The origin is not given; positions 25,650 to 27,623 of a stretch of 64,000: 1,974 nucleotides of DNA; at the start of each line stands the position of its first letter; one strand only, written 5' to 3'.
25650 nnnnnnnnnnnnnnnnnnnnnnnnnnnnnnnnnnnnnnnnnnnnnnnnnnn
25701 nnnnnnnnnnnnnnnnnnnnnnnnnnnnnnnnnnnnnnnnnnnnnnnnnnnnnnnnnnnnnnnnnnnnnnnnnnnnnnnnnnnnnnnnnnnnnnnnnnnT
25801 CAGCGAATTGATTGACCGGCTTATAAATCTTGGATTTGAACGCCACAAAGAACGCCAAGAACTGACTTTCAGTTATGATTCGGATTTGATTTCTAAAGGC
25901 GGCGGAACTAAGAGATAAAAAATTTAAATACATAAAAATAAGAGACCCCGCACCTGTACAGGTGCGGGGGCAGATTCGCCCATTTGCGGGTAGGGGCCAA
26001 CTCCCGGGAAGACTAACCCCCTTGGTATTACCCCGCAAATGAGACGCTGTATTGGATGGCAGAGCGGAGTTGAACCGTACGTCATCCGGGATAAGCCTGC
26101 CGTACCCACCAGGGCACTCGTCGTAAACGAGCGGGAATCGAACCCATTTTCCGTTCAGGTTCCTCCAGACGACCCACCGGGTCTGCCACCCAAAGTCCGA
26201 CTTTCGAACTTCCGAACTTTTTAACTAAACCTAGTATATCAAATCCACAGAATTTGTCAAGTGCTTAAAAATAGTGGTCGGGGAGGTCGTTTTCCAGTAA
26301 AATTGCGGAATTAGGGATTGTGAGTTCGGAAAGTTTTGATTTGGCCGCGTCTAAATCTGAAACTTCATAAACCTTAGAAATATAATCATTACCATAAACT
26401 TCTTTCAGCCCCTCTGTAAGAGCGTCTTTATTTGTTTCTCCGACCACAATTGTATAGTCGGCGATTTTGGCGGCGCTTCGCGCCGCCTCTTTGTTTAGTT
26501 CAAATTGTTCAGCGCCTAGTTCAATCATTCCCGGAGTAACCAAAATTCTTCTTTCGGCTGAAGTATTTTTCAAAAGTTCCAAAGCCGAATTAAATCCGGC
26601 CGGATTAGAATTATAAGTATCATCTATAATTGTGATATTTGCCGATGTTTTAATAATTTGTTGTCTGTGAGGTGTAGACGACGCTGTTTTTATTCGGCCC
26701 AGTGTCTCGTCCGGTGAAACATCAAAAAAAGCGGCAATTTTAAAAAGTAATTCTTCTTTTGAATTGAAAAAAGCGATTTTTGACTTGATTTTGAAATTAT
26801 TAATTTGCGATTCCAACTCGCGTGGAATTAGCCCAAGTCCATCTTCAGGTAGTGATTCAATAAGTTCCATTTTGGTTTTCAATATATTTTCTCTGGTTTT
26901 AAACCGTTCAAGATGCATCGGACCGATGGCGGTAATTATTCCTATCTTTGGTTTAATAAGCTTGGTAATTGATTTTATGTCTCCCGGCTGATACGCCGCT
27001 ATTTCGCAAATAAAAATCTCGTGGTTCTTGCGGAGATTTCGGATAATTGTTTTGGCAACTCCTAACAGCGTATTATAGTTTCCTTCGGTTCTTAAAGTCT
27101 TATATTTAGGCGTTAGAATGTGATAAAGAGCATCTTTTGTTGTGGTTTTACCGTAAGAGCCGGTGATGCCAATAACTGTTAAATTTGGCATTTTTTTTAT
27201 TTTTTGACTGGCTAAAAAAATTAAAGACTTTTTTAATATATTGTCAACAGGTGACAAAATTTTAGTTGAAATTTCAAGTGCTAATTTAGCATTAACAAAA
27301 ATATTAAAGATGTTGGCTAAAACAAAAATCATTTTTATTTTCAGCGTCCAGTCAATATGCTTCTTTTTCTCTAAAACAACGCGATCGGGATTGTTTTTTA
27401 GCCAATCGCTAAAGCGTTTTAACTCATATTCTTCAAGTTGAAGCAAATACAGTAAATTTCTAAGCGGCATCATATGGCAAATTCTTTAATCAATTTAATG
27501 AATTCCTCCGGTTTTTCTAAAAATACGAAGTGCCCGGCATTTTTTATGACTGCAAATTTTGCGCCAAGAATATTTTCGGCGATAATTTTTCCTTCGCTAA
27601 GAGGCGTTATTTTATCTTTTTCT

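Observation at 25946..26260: GC-rich ~280-nt candidate sRNA gene with its own promoter and terminator downstream of murF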

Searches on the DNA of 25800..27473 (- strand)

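Call 4: search_rna_families(source=window, start=25800, end=26400, threshold=evalue, max_evalue=10, show_alignments=5)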
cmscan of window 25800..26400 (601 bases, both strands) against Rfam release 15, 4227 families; matches with E-value up to 10: 2.
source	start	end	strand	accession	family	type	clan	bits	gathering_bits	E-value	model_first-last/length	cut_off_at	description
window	25918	25972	+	RF01822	RsaJ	Gene; sRNA;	-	17.2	100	0.1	229-287/287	no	RNA Staph. aureus A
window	25886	26049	+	RF00064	HgcG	Gene; snRNA; snoRNA; HACA-box;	-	10.2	77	1.8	1-276/276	no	HgcG RNA (Pab40)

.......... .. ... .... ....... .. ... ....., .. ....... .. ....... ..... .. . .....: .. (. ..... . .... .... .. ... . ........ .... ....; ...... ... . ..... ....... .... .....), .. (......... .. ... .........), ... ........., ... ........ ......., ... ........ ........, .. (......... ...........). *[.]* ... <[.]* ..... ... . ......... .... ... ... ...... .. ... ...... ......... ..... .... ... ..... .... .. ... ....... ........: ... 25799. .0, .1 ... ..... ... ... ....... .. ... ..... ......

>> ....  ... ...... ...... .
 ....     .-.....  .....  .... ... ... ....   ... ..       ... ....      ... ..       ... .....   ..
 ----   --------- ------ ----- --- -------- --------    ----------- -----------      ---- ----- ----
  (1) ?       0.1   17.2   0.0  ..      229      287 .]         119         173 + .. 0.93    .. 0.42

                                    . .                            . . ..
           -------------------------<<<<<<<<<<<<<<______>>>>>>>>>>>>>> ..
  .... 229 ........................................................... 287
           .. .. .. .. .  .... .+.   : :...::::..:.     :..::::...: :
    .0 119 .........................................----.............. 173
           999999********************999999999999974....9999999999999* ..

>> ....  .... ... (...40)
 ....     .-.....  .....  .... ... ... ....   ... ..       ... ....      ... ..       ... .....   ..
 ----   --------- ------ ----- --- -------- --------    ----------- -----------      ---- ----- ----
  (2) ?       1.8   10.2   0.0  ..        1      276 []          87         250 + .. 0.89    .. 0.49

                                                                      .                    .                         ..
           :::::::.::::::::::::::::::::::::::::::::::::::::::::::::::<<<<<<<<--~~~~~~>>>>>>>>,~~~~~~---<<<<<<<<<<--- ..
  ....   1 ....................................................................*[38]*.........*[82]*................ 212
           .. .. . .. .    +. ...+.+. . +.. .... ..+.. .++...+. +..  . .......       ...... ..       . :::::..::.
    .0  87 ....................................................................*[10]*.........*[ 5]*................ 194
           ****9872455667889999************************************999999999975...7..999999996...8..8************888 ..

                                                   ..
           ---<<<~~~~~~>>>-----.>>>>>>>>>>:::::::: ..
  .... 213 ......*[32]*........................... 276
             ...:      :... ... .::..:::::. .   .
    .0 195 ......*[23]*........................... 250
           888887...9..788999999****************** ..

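Call 17: search_rna_families(sources=[L001, L003, L004], threshold=gathering)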
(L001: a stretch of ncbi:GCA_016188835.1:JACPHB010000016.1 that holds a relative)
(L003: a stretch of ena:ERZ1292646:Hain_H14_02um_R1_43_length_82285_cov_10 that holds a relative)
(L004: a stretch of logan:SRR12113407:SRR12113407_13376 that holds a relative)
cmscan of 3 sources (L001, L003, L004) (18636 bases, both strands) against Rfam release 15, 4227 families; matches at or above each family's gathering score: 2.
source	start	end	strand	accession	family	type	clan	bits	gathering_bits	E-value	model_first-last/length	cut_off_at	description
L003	1620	1694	-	RF00005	tRNA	Gene; tRNA;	CL00001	60.3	29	4.2e-11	1-71/71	no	tRNA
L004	1659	1733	-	RF00005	tRNA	Gene; tRNA;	CL00001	58.8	29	1.1e-10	1-71/71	no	tRNA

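Call 28: search_rna_families(source=L008, start=2730, end=3230, threshold=evalue, max_evalue=10, show_alignments=4)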
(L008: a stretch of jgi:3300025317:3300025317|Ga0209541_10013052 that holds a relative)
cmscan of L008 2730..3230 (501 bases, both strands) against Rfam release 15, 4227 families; matches with E-value up to 10: 8.
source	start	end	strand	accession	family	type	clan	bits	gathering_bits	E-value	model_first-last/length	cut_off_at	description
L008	3168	3213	+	RF02844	RefA9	Gene; antisense;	-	22.8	49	0.35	1-64/64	no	Enterococcus sRNA A9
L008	2971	3066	+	RF01053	Deinococcus_Y_RNA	Gene;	-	21.6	80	0.2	1-126/126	no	Deinococcus radiodurans Y RNA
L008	2980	3055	+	RF01852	tRNA-Sec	Gene; tRNA;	CL00001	21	47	0.11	1-91/91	no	Selenocysteine transfer RNA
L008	3120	3216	-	RF01802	HSUR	Gene; snRNA;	-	20.6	50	6.8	1-123/123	no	Herpesvirus saimiri U RNA1/RNA2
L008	2981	3054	+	RF01684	mascRNA-menRNA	Gene;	-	19.8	42.5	0.19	1-56/56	no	MALAT1-associated small cytoplasmic RNA/MEN beta RNA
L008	2982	3055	-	RF04354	Plastid-ycf2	Cis-reg;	-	17.5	65.7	0.71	1-75/75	no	Plastid-ycf2 5UTR RNA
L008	3099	3186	-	RF00561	SNORA40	Gene; snRNA; snoRNA; HACA-box;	-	16.9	51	2.5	1-128/128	no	Small nucleolar RNA SNORA40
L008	3064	3221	-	RF02933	ARRPOF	Gene; sRNA;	-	14.6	127.2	0.33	1-256/256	no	ARRPOF RNA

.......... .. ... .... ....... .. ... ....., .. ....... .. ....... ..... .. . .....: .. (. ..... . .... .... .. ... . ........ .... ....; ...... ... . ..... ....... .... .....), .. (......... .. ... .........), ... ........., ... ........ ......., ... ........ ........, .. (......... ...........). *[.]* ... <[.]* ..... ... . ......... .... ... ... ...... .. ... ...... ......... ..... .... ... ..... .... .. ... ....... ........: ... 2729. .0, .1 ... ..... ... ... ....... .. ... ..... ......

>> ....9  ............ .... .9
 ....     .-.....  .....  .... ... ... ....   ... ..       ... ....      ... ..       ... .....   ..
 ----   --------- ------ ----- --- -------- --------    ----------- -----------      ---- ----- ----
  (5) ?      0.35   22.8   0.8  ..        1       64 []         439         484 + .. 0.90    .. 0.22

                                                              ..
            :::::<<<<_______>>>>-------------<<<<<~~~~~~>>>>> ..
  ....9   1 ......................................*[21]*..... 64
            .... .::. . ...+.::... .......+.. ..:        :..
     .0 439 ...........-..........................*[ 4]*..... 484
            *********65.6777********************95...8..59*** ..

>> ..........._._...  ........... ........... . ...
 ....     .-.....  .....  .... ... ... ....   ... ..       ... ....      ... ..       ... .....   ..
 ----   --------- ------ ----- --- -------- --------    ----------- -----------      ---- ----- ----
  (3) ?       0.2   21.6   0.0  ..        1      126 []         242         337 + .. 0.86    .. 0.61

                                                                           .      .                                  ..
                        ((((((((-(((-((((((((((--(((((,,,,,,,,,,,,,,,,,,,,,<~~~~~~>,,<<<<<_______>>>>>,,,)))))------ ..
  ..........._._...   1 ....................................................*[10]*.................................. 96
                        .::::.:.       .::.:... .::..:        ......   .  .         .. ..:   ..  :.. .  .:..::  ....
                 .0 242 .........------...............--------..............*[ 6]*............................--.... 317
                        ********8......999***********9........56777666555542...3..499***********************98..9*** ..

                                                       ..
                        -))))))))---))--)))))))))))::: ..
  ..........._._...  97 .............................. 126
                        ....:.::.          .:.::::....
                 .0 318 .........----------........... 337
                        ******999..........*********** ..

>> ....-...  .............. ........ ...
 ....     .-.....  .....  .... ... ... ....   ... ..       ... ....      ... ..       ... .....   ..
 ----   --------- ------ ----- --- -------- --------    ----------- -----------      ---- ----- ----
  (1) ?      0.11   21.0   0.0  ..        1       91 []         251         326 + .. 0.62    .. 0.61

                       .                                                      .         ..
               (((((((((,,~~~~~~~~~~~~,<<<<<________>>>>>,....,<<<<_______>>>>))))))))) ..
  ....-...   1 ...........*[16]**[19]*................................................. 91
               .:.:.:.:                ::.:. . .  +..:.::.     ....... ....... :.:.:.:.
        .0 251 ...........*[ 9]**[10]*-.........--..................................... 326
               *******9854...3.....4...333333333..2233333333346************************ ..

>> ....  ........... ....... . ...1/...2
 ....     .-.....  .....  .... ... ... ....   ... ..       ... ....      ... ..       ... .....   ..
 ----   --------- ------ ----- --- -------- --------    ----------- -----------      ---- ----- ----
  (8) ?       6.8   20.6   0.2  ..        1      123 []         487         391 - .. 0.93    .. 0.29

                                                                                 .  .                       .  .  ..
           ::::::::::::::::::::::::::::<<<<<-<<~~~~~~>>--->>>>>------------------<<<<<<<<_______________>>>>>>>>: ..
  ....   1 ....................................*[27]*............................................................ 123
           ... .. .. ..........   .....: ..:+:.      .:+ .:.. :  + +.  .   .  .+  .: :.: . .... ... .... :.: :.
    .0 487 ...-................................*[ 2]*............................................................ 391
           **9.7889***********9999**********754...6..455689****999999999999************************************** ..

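Call 74: search_rna_families(sources=[L169, L154, L145, L150, L165, L149, L164, L161, L155, L147], threshold=evalue, max_evalue=5)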
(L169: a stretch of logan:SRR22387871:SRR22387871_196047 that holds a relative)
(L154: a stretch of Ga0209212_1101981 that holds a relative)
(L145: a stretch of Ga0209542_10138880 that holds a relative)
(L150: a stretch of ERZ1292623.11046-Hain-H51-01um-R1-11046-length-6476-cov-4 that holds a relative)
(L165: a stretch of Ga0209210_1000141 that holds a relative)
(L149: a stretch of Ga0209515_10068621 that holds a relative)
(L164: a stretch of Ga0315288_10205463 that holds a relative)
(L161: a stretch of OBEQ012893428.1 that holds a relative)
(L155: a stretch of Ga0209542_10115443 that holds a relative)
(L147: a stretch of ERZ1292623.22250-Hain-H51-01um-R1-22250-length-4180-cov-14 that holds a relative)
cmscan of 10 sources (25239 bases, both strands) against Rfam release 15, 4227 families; matches with E-value up to 5: 7.
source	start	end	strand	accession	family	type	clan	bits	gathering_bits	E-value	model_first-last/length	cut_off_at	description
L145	1435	1502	-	RF01852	tRNA-Sec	Gene; tRNA;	CL00001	21.8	47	3.6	1-91/91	no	Selenocysteine transfer RNA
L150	2309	2335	-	RF02534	Noro_CRE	Cis-reg;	-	20.7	35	1.5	15-41/52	no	Norovirus cis-acting replication element (CRE)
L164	1949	1996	-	RF02946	cow-rumen-1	Gene; sRNA;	-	19.2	53.4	3.9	1-61/61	no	cow-rumen-1 RNA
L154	744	884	+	RF01295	SCARNA7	Gene; snRNA; snoRNA; scaRNA;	-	18.3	65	1.1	1-330/330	no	Small Cajal body-specific RNA 7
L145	2301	2388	+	RF02145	MEG8_1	Gene; lncRNA;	-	17.3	70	3.7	1-97/97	no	Maternally expressed 8 exon 1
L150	937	988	+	RF01675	CrcZ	Gene; sRNA;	-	15.6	95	2.3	1-398/398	no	Pseudomonas sRNA CrcZ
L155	586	709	-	RF00534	SgrS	Gene; antisense;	-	15.5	37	2.3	1-232/232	no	SgrS RNA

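Call 83: search_dna_similar(query=window:25935-26232:-, collection=phages, mode=distant, max_evalue=1, max_rows=10)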
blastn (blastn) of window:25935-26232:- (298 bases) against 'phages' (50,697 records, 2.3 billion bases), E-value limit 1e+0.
Records with a match: 1; places in all: 1; records where one place covers at least 80% of the query: 0.
Best place of each record, by identity: >=99% 1.
By first word of the organism name: Ochrobactrum 1.
By host as written in the record: Ochrobactrum sp. POC9 1.
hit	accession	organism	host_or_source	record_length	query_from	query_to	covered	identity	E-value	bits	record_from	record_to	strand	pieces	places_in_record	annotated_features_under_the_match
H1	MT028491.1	Ochrobactrum phage vB_OspM_OC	Ochrobactrum sp. POC9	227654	82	102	7%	100.0%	1e+0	39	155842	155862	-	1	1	hypothetical protein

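Call 84: search_dna_similar(query=window:25935-26232:-, collection=plasmids, mode=distant, max_evalue=1, max_rows=10)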
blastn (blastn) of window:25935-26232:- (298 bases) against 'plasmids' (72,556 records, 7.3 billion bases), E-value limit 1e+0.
No match.
